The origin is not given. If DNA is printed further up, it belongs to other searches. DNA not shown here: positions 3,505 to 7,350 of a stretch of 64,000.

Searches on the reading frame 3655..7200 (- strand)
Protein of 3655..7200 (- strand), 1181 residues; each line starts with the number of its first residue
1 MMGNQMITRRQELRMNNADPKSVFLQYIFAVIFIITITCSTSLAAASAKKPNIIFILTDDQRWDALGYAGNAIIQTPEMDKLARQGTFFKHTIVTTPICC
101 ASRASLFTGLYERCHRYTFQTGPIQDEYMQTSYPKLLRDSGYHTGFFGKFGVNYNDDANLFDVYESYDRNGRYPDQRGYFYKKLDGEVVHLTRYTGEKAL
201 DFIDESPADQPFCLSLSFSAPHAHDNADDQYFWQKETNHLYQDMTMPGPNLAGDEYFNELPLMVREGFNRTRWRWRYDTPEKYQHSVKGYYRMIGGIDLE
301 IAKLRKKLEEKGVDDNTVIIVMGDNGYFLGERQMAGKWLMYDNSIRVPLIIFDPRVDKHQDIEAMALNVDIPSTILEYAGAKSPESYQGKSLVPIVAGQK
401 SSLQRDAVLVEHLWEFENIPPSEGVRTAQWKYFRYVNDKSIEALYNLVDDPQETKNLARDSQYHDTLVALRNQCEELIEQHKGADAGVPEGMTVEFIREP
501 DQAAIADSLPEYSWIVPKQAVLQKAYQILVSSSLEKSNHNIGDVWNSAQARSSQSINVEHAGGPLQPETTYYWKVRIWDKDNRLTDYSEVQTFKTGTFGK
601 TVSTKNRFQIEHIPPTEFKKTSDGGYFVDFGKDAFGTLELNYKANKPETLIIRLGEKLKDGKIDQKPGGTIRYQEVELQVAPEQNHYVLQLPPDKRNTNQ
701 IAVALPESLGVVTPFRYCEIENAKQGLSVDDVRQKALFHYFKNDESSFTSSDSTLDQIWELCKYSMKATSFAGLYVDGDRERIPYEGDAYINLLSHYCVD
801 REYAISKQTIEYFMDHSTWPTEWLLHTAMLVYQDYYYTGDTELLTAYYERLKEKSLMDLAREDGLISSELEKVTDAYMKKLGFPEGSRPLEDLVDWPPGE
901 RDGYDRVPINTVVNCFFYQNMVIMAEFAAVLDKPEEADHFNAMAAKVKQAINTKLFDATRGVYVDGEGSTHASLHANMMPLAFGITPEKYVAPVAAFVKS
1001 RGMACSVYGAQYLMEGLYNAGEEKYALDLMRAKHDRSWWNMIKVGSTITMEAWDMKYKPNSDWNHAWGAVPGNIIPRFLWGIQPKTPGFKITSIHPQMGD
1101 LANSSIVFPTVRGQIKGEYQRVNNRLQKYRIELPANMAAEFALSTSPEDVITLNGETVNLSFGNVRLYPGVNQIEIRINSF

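Call 52: search_protein_families(library=pfam, proteins=[window:3655-7200:-], max_evalue=0.00001)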
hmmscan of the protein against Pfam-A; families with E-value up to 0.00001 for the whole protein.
window:3655-7200:- (1181 aa): 9 families
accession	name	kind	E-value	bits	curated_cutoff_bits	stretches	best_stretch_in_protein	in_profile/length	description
PF00884.28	Sulfatase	-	9.2e-48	163.5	25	1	51-381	1-301/301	Sulfatase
PF17389.8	Bac_rhamnosid6H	-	1.7e-46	159.5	24.5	1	745-1075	3-335/339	Bacterial alpha-L-rhamnosidase 6 hairpin glycosidase domain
PF16347.10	SGSH_C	-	1.5e-28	100.3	29.3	1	330-479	1-153/154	N-sulphoglucosamine sulphohydrolase, C-terminal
PF25788.1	Ig_Rha78A_N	-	4.4e-23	82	27.4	1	492-598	4-104/105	Rha78A-like, N-terminal immunoglobulin domain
PF17390.7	Bac_rhamnosid_C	-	1.3e-09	38.2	22.1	1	1081-1152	1-72/78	Bacterial alpha-L-rhamnosidase C-terminal domain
PF01204.24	Trehalase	-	9.7e-07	28.4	21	1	913-990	309-390/512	Trehalase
PF05592.18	Bac_rhamnosid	-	1e-06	29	22.2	1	619-733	1-97/102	Bacterial alpha-L-rhamnosidase concanavalin-like domain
PF01663.27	Phosphodiest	-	1.5e-06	28.5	23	0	54-115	2-60/342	Type I phosphodiesterase / nucleotide pyrophosphatase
PF22422.2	MGH1-like_GH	-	9.1e-06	25.9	27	0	913-1001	175-268/356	Mannosylglycerate hydrolase MGH1-like glycoside hydrolase domain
